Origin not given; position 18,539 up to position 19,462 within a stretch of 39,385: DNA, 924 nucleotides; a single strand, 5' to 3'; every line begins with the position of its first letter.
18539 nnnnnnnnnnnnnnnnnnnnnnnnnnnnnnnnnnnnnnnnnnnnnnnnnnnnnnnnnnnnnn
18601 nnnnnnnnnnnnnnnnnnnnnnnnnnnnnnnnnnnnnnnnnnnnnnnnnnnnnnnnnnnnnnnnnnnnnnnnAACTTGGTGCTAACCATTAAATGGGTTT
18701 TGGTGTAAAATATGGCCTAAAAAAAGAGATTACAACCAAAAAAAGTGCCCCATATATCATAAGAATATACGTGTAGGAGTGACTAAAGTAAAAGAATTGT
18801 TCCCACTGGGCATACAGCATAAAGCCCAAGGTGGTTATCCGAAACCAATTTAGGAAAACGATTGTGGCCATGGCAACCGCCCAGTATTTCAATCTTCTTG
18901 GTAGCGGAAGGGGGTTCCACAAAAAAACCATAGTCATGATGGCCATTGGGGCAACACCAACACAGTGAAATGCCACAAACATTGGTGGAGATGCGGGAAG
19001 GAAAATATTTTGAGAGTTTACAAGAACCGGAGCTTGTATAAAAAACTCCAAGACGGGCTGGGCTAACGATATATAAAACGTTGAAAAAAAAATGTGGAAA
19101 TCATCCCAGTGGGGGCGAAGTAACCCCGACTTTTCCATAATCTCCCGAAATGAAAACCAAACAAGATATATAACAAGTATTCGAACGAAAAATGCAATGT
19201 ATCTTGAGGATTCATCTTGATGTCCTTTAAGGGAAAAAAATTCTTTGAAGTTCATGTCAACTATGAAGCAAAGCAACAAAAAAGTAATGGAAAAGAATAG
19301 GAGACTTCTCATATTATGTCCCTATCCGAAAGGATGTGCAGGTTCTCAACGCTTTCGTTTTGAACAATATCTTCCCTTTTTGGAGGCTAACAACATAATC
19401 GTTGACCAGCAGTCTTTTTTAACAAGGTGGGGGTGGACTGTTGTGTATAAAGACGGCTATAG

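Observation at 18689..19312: Orphan exosortase-family protein co-transcribed with sugar-nucleotide enzymes in the middle of the glycan locus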

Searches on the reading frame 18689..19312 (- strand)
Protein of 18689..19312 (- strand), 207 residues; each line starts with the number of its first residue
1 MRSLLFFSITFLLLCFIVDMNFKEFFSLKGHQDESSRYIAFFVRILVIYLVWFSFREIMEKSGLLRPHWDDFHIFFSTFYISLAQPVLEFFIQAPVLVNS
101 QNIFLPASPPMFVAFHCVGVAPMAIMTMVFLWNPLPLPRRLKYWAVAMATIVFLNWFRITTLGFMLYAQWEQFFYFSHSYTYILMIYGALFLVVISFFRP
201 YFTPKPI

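Call 3: search_protein_families(library=ncbifam, proteins=[window:18689-19312:-], max_evalue=10)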
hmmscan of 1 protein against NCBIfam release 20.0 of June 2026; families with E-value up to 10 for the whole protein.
window:18689-19312:- (207 aa): 5 families
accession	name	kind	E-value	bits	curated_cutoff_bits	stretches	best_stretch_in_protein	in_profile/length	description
NF046081.1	exosort_XrtX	exception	7.9e-13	48.6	170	1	37-201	3-162/168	exosortase X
TIGR04178.1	exo_archaeo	signature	4.3e-10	39.8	23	1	113-195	3-90/97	exosortase/archaeosortase family protein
NF046083.1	exosort_XrtY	exception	1.2e-05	25.3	160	1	39-193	5-163/168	exosortase Y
TIGR04125.1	exosort_PGF_TRM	exception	0.001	18.6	75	1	111-184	144-209/271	archaeosortase A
NF012138.0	exosort_XrtR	exception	0.01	16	150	1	120-197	74-153/160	exosortase R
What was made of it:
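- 18689..19255 (-): Mini-exosortase (188 aa from Met20; the ORF is open up to 19312). Catalytic-signature residues are Cys98/Asn136/Arg139/His159, equal to Cys117/Asn155/Arg158/His178 in 207-aa numbering. TIGR04178 39.8 bits against cut-off 23, XrtX 48.6 against 170, no XrtF hit (call 3).
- On XrtF (TIGR04128): No hit at E<=10 (call 3).
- On XrtA / PEP-CTERM EPS system: No hit for the window protein to any XrtA or 8-TM EpsH model, including TIGR02602 (call 3).
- Closest known: XrtF. Different: There is no hit to the XrtF model (call 3).
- Closest known: Archaeosortase A. Same: It is in the same superfamily (TIGR04125 weak hit, E=1e-3, call 3).
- Checked: NCBIfam TIGR04178 (exosortase/archaeosortase signature) scores 39.8 bits, E=4e-10, against a cut-off of 23 (call 3). 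The remembered resemblance to XrtF is not borne out: TIGR04128 gives no hit even at E<=10 (call 3).
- TIGR04178 scores above cut-off (call 3). XrtX scores 48.6 bits against a cut-off of 170, and XrtY 25 against 160 (call 3).
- Tried and rejected: XrtF identity: rejected by the HMM scores (call 3).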

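Call 4: search_protein_families(library=pfam, proteins=[window:18689-19312:-], max_evalue=10)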
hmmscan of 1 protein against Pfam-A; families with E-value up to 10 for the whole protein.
window:18689-19312:- (207 aa): 2 families
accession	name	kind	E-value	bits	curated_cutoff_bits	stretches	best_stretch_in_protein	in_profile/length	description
PF09721.15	Exosortase_EpsH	-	1.8e-05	24.7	25.7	1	92-194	142-248/254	Transmembrane exosortase (Exosortase_EpsH)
PF11070.13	DUF2871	-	9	7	27.4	1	1-101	1-99/134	Protein of unknown function (DUF2871)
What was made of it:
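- On Exosortase/archaeosortase superfamily (TIGR04178; Pfam PF09721): The score is 24.7 bits against GA 25.7 (call 4).
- Checked: Pfam PF09721 Exosortase_EpsH scores 24.7 bits, just under its gathering score of 25.7 (call 4).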

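Call 12: find_homologous_proteins(query=window:18689-19312:-, max_evalue=0.001)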
Query window:18689-19312:- (207 aa): 10 proteins with E <= 0.001 among 67 candidates.
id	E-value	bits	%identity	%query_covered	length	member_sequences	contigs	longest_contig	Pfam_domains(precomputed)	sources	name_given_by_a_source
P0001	3.0e-124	431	95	100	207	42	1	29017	PF09721.16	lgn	-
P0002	7.8e-115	400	89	100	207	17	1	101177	PF09721.16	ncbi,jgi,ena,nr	ncbi:MAG: hypothetical protein CMN34_04285 [Saprospirales bacterium]|nr:hypothetical protein [Sapros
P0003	2.9e-114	398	87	100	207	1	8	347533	PF09721.16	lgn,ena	-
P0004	4.6e-110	385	85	100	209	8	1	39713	PF09721.16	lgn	-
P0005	4.9e-109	381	82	99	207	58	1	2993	PF09721.16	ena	-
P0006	6.2e-94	332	94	76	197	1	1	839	-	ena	-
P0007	1.6e-89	317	75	90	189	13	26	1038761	PF09721.16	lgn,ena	-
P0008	7.3e-81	289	70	89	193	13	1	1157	PF09721.16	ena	-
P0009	1.3e-79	285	69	89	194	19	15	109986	PF09721.16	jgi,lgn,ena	-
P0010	2.5e-60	222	73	65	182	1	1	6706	PF09721.16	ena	-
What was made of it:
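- On Exosortase/archaeosortase superfamily (TIGR04178; Pfam PF09721): Homologues at 69-95% identity carry precomputed PF09721 hits (call 12).
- Checked: Close homologues carry precomputed PF09721 hits (call 12).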

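Call 15: find_encoding_contigs(protein=P0007, flank=10000, max_places=3)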
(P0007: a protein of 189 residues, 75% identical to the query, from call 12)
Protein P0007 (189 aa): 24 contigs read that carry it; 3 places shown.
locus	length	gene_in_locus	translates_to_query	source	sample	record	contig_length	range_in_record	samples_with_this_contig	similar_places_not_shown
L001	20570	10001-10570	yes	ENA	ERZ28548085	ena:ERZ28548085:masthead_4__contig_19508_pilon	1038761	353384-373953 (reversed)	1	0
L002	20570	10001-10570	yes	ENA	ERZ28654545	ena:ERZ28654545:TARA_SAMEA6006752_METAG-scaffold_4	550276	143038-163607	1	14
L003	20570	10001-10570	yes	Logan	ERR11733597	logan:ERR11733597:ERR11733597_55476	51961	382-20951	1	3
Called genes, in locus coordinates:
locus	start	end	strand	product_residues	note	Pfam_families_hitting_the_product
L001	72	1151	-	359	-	PF00953:Glycos_transf_4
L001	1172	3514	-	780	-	-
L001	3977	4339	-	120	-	PF02563:Poly_export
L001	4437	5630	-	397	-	PF13439:Glyco_transf_4, PF13579:Glyco_trans_4_4, PF13477:Glyco_trans_4_2, PF00534:Glycos_transf_1, PF13692:Glyco_trans_1_4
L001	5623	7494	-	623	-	PF13522:GATase_6, PF13537:GATase_7, PF00733:Asn_synthase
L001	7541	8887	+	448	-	-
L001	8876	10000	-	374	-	PF13692:Glyco_trans_1_4 (weak), PF00534:Glycos_transf_1 (weak)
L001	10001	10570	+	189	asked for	PF09721:Exosortase_EpsH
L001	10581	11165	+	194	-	PF21711:DCTN5 (weak), PF25084:LbH_EIF2B, PF25087:GMPPB_C (weak), PF00132:Hexapep, PF14602:Hexapep_2 (weak), PF00132:Hexapep (weak)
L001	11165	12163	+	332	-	PF01408:GFO_IDH_MocA, PF02894:GFO_IDH_MocA_C, PF22725:GFO_IDH_MocA_C3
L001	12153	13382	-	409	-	PF13439:Glyco_transf_4 (weak), PF13579:Glyco_trans_4_4 (weak), PF00534:Glycos_transf_1 (weak)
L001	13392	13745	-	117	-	PF16363:GDP_Man_Dehyd (weak)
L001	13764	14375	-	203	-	PF01073:3Beta_HSD, PF01370:Epimerase, PF02719:Polysacc_synt_2, PF04321:RmlD_sub_bind (weak), PF16363:GDP_Man_Dehyd, PF07993:NAD_binding_4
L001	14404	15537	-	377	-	PF00733:Asn_synthase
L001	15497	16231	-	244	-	PF13522:GATase_6, PF13537:GATase_7, PF12481:DUF3700 (weak)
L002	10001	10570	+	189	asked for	PF09721:Exosortase_EpsH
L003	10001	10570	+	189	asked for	PF09721:Exosortase_EpsH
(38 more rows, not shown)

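Call 20: search_protein_representatives(alignment_id=A1)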
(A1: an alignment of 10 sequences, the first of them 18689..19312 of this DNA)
Query: 10 sequences, 207 profile positions. Proteins with E-value up to 0.001 (for the whole library): 40; up to 1e-10: 11; up to 1e-30: 3. The best 40 are listed.
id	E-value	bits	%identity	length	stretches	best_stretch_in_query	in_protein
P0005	2.3e-120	416.4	-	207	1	1-205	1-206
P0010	6.4e-79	281.0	-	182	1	63-205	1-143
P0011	1.5e-31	126.3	-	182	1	39-200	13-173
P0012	5.9e-20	88.4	-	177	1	39-195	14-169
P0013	6.9e-18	81.6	-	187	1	39-201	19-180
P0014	8.2e-18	81.4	-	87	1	19-64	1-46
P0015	1.3e-14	70.9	-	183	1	21-197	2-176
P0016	2.4e-14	70.1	-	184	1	33-204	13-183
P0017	3.7e-13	66.2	-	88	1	73-115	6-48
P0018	1.1e-12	64.7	-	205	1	40-198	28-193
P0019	1.3e-12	64.4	-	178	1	38-204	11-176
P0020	6.0e-10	55.7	-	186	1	39-200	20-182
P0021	6.4e-10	55.6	-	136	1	97-197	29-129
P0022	3.6e-09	53.2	-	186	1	38-198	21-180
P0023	4.0e-09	53.0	-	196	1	36-204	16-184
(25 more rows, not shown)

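Call 22: search_protein_families(library=ncbifam, alignment_id=A2, max_evalue=0.001)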
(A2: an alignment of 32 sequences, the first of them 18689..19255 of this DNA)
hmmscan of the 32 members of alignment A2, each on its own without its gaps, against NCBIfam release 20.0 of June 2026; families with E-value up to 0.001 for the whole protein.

A. member 1, window:18689-19255:- (188 aa): 4 families
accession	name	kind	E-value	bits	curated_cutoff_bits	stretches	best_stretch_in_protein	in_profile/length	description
NF046081.1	exosort_XrtX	exception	6.6e-13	48.9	170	1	18-182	3-162/168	exosortase X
TIGR04178.1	exo_archaeo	signature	3.4e-10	40.1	23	1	94-176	3-90/97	exosortase/archaeosortase family protein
NF046083.1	exosort_XrtY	exception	5.5e-06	26.4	160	1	20-174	5-163/168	exosortase Y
TIGR04125.1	exosort_PGF_TRM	exception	0.00084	18.8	75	1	92-166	144-210/271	archaeosortase A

B. families by the number of members that match (of 32 scanned): 20 families
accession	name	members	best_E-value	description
NF046081.1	exosort_XrtX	32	1.1e-54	exosortase X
NF046083.1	exosort_XrtY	32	2.1e-20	exosortase Y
TIGR04178.1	exo_archaeo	32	2.8e-16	exosortase/archaeosortase family protein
TIGR04128.1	exoso_Fjoh_1448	30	1.2e-26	exosortase family protein XrtF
TIGR04177.1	exosort_XrtH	29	9.5e-18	exosortase H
TIGR04144.1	archaeo_VPXXXP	26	8.4e-14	archaeosortase B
TIGR04300.1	exosort_XrtM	25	1e-15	exosortase family protein XrtM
TIGR04124.1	archaeo_artE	13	3.9e-08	archaeosortase family protein ArtE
TIGR04125.1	exosort_PGF_TRM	10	2.1e-10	archaeosortase A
TIGR03110.1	exosort_Gpos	9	2.4e-06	exosortase family protein XrtG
NF033505.2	paceosortase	7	3.9e-09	pacearchaeosortase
NF033464.1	cyanoexo_CrtC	4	1.1e-08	cyanoexosortase C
TIGR03763.1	cyanoexo_CrtA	4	3.3e-06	cyanoexosortase A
TIGR04175.1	archaeo_artD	4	3.3e-05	archaeosortase D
NF045528.1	heimosortase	3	1e-05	heimdallarchaeosortase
TIGR02602.1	8TM_EpsH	2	7.6e-07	exosortase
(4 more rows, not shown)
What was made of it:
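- On Exosortase/archaeosortase superfamily (TIGR04178; Pfam PF09721): TIGR04178 scores 39.8 bits against cut-off 23, E=4e-10 (call 3), and 40.1 bits for the 188-aa form (call 22).
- On XrtX (NF046081): 48.6 to 48.9 bits (calls 3, 22).
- On XrtY (NF046083): 25.3 to 26.4 bits (calls 3, 22).
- Closest known: Exosortase X. Same: It is the best-scoring named subfamily for the window protein and for all 32 aligned relatives (calls 3, 22).
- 30 of 32 aligned relatives give weak XrtF hits (call 22).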

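Call 23: list_cluster_members(proteins=[P0002, P0011, P0012, P0013, P0015, P0016, P0018, P0019, P0020, P0022])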
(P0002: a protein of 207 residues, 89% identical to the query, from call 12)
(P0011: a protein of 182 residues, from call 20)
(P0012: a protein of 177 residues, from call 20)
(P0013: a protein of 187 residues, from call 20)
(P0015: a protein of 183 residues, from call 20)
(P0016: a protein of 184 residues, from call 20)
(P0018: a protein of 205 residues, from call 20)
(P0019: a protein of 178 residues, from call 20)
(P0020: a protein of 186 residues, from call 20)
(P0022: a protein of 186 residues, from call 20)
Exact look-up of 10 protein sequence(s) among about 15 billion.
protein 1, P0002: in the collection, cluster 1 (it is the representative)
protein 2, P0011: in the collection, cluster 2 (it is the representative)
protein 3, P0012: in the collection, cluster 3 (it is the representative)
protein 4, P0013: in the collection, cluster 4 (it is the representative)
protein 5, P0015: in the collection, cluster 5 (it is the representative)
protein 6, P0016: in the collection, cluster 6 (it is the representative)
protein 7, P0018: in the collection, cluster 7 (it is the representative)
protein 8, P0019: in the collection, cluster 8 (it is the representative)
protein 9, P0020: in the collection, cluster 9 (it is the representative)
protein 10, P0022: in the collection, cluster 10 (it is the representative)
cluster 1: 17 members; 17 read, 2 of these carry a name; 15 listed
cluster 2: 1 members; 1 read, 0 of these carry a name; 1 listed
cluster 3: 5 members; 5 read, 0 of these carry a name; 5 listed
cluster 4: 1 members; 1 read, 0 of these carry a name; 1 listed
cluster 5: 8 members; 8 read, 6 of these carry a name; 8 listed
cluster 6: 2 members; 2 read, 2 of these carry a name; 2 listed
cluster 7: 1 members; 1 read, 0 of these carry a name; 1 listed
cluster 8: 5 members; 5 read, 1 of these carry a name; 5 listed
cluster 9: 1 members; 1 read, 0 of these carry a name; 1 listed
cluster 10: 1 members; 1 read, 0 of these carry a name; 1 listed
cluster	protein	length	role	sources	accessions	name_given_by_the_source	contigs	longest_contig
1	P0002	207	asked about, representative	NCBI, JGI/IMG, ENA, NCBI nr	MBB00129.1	MAG: hypothetical protein CMN34_04285 [Saprospirales bacterium] | hypothetical protein [Saprospirales bacterium]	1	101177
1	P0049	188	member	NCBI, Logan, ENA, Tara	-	strand:- start:681 stop:1247 length:567 start_codon:yes stop_codon:yes gene_type:complete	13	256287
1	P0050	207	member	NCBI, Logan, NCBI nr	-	-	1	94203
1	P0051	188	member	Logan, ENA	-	-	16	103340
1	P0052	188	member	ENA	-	-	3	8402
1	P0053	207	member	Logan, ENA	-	-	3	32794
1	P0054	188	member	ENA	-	-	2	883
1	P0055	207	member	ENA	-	-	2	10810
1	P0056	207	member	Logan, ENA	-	-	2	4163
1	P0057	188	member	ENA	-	-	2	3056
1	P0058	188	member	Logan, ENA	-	-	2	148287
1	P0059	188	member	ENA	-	-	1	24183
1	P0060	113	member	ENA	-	-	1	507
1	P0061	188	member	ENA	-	-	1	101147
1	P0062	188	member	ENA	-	-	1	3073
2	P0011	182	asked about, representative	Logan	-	-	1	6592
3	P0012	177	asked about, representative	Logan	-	-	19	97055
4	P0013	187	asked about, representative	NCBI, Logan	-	-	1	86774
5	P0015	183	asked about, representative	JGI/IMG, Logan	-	exosortase/archaeosortase family protein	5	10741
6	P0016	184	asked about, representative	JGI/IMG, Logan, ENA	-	exosortase/archaeosortase family protein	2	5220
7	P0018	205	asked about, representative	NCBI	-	-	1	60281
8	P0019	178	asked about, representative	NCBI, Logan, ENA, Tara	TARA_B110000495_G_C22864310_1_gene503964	strand:+ start:360 stop:896 length:537 start_codon:yes stop_codon:yes gene_type:complete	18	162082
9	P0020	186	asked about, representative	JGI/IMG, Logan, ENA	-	-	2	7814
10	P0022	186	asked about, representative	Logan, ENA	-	-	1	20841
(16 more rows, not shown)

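Call 25: find_encoding_contigs(protein=P0012, flank=10000, max_places=2)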
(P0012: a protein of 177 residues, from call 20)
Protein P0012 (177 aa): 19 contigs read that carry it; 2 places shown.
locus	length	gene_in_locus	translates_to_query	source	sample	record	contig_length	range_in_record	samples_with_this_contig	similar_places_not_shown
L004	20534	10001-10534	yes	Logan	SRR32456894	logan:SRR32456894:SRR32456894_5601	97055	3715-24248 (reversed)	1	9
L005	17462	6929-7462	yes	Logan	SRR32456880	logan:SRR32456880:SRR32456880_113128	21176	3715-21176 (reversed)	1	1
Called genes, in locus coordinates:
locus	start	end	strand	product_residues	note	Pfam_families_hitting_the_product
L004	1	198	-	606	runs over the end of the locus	PF00664:ABC_membrane, PF01695:IstB_IS21 (faint), PF00005:ABC_tran, PF00004:AAA (faint), PF02463:SMC_N (weak)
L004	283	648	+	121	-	PF02033:RBFA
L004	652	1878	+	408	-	PF12704:MacB_PCD, PF02687:FtsX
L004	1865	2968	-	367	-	PF00953:Glycos_transf_4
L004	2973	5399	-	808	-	-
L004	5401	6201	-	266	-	PF02563:Poly_export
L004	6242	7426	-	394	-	PF13439:Glyco_transf_4, PF13477:Glyco_trans_4_2, PF13579:Glyco_trans_4_4, PF00534:Glycos_transf_1, PF13692:Glyco_trans_1_4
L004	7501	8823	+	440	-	-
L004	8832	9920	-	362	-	PF13692:Glyco_trans_1_4 (weak), PF00534:Glycos_transf_1 (weak)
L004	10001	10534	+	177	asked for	PF09721:Exosortase_EpsH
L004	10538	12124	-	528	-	PF13205:Big_5, PF17210:SdrD_B (faint), PF22904:NOMO1-like_2nd (weak), PF09912:DUF2141 (faint)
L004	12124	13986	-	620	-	PF00070:Pyr_redox (faint), PF00890:FAD_binding_2 (faint), PF01134:GIDA, PF01266:DAO (faint), PF07992:Pyr_redox_2 (weak), PF12831:FAD_oxidored, PF21680:GIDA_C_1st, PF13932:SAM_GIDA_C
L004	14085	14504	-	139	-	PF02130:YbeY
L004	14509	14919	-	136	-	PF13581:HATPase_c_2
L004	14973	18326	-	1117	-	-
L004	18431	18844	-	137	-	PF01475:FUR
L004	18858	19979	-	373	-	PF13505:OMP_b-brl (weak)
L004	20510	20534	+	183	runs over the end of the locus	PF02469:Fasciclin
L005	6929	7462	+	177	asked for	PF09721:Exosortase_EpsH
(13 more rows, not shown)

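Call 26: find_encoding_contigs(protein=P0013, flank=10000, max_places=2)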
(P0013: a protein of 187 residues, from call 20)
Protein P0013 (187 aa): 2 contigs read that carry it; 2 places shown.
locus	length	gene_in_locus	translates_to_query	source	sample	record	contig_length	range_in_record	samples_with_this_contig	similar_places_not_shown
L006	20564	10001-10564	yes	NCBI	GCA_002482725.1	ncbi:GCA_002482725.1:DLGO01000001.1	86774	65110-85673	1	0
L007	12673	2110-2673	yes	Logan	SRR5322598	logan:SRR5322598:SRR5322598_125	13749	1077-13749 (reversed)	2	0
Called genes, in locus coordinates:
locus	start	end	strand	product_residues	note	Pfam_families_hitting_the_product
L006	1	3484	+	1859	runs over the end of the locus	PF23585:DUF7137 (faint), PF13573:SprB, PF13585:CHU_C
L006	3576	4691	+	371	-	PF00155:Aminotran_1_2, PF01212:Beta_elim_lyase (weak), PF00266:Aminotran_5, PF01053:Cys_Met_Meta_PP (weak)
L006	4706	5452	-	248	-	PF13568:OMP_b-brl_2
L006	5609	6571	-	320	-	PF02540:NAD_synthase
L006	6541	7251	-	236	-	-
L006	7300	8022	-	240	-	PF13505:OMP_b-brl, PF13568:OMP_b-brl_2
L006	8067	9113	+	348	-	PF25594:GldB_lipo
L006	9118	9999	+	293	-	-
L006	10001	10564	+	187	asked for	PF09721:Exosortase_EpsH (faint)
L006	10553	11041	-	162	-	PF08534:Redoxin (weak), PF00578:AhpC-TSA, PF00085:Thioredoxin (faint)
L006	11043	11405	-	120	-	PF13380:CoA_binding_2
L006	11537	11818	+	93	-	-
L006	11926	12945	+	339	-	PF01018:GTP1_OBG, PF01926:MMR_HSR1, PF02421:FeoB_N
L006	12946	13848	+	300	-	PF00892:EamA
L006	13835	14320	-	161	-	PF01883:FeS_assembly_P, PF23451:Zn_ribbon_PaaD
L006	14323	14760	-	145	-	PF00692:dUTPase, PF22769:DCD (weak)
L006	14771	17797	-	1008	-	PF01979:Amidohydro_1, PF07969:Amidohydro_3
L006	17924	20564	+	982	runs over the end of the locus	PF19081:Ig_7 (faint), PF18911:PKD_4, PF00801:PKD, PF18911:PKD_4, PF13585:CHU_C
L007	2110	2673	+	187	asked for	PF09721:Exosortase_EpsH (faint)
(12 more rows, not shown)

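Call 28: find_encoding_contigs(protein=P0011, flank=10000, max_places=2)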
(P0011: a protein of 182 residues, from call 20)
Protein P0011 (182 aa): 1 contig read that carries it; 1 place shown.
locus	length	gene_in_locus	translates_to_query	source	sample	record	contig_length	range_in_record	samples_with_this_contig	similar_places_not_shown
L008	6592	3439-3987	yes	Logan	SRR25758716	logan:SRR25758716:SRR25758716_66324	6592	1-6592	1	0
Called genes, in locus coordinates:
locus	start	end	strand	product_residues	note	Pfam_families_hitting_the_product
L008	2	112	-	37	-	?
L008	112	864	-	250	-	PF02563:Poly_export, PF22461:SLBB_2 (weak)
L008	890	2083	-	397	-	PF13439:Glyco_transf_4, PF13477:Glyco_trans_4_2, PF13579:Glyco_trans_4_4, PF00534:Glycos_transf_1, PF13692:Glyco_trans_1_4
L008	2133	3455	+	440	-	-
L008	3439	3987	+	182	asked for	PF09721:Exosortase_EpsH (faint)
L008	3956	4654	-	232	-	-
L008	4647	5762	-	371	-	PF13692:Glyco_trans_1_4 (weak), PF00534:Glycos_transf_1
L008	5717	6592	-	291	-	?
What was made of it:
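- In L008 the GT-C-like gene and the exosortase gene overlap on the same strand (call 28). L008 also shows none, but that contig is only 6.6 kb, so it says little (call 28).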
